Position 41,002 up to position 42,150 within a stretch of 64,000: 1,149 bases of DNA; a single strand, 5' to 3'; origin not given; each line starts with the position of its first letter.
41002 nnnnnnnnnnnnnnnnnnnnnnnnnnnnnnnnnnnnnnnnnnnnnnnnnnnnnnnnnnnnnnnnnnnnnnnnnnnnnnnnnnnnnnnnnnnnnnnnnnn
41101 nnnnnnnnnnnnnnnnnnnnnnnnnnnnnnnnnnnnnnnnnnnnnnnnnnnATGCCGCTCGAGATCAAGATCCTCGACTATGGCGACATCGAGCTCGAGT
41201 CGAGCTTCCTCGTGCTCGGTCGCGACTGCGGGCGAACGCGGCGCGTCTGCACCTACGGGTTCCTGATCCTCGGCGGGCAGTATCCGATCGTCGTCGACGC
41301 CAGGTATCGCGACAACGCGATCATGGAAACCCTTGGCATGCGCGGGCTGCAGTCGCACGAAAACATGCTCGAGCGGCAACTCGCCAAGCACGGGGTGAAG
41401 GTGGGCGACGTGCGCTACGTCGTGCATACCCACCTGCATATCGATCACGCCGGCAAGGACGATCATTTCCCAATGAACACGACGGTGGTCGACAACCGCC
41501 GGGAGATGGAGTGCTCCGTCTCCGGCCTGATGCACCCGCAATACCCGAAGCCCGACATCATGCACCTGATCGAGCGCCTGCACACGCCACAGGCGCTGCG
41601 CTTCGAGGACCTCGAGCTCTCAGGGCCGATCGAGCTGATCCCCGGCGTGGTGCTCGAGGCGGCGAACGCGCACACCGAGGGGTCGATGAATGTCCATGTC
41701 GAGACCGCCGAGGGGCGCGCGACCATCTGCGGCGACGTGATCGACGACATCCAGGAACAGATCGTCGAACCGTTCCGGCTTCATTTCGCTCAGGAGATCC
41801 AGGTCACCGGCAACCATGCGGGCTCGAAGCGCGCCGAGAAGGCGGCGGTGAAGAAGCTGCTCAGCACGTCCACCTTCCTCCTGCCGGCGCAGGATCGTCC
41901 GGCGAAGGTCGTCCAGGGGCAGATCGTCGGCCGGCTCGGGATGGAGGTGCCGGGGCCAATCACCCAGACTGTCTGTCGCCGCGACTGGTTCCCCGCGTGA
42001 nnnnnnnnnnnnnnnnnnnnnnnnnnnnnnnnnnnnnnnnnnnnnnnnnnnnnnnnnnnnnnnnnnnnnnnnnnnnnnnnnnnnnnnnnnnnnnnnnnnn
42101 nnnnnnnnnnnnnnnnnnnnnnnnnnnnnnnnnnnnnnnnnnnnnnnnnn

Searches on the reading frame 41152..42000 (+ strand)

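Call 32: search_protein_families(library=pfam, proteins=[window:41152-42000:+], max_evalue=0.0001)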
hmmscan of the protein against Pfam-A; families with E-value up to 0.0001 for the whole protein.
window:41152-42000:+ (282 aa): 1 family
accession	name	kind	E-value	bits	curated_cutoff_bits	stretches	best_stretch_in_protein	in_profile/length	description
PF00753.33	Lactamase_B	-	8.6e-10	39.3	22.7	1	61-197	33-151/196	Metallo-beta-lactamase superfamily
